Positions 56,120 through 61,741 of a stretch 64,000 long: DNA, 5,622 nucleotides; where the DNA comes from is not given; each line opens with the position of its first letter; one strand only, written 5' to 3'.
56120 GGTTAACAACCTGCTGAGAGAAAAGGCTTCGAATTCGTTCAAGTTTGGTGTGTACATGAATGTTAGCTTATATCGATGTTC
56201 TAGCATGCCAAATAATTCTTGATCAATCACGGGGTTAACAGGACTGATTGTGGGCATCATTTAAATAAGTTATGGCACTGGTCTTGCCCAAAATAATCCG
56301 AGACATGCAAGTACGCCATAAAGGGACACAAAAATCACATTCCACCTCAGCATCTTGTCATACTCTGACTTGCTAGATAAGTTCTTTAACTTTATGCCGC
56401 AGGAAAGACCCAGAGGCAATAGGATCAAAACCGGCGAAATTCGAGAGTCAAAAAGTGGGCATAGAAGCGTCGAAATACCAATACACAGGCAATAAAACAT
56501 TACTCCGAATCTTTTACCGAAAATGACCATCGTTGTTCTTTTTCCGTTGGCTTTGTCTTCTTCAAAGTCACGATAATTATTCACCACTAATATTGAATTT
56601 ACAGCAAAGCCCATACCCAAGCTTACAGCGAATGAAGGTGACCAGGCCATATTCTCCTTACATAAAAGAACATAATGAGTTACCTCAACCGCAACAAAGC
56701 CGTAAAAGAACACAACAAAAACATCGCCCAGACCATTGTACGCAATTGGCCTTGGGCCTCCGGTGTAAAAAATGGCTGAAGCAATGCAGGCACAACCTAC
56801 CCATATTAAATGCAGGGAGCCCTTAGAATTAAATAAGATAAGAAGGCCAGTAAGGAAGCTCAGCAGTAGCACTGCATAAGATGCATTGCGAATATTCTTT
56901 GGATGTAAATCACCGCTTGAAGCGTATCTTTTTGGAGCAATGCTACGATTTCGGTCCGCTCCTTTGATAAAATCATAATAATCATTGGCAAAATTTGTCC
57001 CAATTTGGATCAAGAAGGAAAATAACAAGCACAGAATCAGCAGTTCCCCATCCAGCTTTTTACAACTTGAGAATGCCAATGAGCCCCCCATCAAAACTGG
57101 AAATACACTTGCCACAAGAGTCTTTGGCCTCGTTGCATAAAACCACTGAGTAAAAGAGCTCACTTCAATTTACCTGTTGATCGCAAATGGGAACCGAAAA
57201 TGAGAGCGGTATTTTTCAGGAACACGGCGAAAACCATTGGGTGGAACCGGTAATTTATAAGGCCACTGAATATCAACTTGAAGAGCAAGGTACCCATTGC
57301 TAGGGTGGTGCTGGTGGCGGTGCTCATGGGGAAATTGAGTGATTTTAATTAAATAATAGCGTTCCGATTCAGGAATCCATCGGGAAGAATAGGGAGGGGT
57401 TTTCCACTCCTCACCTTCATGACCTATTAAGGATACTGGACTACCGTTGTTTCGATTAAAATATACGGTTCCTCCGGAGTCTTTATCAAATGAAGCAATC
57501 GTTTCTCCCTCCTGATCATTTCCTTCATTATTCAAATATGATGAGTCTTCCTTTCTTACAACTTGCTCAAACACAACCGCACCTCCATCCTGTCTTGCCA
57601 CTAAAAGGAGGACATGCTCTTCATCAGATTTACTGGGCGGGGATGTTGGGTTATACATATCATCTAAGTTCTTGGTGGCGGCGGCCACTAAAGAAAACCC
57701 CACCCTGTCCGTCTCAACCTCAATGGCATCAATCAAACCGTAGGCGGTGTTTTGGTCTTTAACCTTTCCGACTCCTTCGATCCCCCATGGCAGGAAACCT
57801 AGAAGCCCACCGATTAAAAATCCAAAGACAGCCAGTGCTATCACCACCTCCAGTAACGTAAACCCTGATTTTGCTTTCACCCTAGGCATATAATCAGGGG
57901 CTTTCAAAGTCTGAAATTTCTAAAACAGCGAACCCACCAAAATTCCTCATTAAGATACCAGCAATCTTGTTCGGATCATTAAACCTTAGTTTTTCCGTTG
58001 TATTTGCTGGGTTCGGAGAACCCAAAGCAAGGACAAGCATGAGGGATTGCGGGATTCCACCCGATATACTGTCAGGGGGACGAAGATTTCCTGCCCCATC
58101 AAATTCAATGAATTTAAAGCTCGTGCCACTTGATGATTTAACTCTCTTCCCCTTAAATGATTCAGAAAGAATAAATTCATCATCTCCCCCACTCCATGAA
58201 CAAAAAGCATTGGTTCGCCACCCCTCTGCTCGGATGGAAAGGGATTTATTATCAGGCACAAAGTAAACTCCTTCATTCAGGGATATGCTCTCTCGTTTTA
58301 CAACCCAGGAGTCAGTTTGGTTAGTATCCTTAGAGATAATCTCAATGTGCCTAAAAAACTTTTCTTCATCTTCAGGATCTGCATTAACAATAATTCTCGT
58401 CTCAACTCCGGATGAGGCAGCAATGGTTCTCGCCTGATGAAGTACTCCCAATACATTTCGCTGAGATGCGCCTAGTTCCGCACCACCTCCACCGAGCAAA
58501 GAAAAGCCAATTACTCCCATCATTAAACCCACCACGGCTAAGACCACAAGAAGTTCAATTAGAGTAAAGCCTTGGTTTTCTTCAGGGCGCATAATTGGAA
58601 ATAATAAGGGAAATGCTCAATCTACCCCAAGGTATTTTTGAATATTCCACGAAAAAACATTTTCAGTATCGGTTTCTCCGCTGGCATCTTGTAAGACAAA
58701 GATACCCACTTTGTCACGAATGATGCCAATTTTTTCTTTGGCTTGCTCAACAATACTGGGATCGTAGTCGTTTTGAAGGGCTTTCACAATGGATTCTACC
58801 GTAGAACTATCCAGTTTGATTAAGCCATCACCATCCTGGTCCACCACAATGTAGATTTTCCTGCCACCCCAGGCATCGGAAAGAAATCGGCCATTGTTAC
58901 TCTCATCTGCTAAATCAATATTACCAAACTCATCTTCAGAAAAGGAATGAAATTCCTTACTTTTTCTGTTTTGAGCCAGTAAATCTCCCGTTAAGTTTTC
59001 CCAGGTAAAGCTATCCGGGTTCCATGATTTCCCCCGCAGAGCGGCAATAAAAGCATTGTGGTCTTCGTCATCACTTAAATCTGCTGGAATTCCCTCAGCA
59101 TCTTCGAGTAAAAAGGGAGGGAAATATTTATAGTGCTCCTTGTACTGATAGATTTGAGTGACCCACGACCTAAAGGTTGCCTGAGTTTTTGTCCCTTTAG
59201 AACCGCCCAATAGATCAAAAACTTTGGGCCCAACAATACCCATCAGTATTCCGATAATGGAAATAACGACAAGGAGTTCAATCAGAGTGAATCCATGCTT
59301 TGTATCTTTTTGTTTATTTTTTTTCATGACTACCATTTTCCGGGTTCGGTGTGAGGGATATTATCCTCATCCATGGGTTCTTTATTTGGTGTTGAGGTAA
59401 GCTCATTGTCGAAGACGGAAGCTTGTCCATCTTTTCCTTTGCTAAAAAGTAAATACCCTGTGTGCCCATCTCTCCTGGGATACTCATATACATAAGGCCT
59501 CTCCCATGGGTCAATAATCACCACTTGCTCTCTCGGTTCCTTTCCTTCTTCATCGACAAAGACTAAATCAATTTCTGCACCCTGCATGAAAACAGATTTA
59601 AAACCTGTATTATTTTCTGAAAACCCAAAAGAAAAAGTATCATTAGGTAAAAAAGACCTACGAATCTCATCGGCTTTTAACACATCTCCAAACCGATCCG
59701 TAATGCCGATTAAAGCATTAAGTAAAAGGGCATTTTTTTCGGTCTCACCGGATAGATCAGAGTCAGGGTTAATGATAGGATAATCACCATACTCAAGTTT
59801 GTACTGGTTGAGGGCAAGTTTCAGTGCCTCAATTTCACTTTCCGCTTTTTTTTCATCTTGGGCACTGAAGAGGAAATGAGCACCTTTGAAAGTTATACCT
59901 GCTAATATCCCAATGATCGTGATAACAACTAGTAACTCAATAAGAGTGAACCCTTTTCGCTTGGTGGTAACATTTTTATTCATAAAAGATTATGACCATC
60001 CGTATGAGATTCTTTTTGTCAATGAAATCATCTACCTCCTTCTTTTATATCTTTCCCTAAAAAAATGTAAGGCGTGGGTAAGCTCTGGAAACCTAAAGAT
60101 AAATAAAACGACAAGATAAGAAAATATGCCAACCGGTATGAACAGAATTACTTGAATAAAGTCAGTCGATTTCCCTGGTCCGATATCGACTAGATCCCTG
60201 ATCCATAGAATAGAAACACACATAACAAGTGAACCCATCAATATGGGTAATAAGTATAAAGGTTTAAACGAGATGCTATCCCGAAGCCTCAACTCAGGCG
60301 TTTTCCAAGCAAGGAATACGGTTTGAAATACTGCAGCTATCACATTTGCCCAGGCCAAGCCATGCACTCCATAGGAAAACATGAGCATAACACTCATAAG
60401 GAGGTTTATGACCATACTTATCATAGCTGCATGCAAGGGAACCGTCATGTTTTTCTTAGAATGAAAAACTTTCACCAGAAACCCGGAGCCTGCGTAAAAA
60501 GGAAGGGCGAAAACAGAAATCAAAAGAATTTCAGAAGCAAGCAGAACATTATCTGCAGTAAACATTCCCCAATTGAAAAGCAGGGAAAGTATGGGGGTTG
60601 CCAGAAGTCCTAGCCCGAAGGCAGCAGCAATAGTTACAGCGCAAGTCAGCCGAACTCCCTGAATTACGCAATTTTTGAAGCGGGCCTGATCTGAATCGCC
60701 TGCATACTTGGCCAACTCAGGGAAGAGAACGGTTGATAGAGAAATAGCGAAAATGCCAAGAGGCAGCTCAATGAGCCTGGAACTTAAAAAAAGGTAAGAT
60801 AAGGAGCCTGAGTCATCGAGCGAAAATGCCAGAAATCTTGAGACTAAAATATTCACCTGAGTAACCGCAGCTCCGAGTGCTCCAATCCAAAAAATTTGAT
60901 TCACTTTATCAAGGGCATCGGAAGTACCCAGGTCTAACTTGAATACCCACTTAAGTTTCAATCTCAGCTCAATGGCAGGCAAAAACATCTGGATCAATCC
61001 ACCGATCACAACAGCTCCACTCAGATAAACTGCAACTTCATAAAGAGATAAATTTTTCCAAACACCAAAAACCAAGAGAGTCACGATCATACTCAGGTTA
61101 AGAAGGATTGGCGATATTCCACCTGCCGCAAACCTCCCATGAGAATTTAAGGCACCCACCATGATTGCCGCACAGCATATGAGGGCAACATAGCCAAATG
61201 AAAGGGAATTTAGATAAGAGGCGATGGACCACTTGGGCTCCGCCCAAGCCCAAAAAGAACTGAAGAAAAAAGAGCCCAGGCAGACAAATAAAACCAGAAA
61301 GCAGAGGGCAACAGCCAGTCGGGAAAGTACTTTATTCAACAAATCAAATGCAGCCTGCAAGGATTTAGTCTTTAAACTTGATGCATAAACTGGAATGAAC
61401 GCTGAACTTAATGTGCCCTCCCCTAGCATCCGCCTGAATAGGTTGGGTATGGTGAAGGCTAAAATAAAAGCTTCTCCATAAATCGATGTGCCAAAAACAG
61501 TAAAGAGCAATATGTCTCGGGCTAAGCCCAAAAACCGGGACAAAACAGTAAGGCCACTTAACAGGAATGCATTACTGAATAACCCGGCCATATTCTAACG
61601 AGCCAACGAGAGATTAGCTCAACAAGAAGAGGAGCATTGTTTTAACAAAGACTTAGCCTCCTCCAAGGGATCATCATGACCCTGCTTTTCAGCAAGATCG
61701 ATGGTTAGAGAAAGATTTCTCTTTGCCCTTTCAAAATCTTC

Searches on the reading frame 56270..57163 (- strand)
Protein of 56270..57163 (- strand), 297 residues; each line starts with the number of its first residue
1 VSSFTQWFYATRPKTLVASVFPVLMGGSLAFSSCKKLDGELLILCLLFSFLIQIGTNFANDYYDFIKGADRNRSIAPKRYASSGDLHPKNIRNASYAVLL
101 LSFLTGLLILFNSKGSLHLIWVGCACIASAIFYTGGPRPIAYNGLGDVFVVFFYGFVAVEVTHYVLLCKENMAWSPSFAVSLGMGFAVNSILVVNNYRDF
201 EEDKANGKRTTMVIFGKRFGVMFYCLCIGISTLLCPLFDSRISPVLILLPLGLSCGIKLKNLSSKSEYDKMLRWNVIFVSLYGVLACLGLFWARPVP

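Call 25: search_protein_families(library=pfam, proteins=[window:56270-57163:-], max_evalue=0.01)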
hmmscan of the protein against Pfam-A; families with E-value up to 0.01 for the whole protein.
window:56270-57163:- (297 aa): 1 family
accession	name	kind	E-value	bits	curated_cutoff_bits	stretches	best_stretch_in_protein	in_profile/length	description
PF01040.23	UbiA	-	2.8e-28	99.3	34.2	1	20-271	2-241/250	UbiA prenyltransferase family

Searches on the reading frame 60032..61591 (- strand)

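Call 25: search_protein_families(library=pfam, proteins=[window:60032-61591:-], max_evalue=0.01)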
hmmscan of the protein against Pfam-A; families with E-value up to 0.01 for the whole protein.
window:60032-61591:- (519 aa): 2 families
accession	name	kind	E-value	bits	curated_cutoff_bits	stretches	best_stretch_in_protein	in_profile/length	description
PF03023.19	MurJ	-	2e-83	281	27.4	1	31-468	3-436/451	Lipid II flippase MurJ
PF01554.23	MatE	-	0.00065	19.9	24.9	1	275-401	38-160/161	MatE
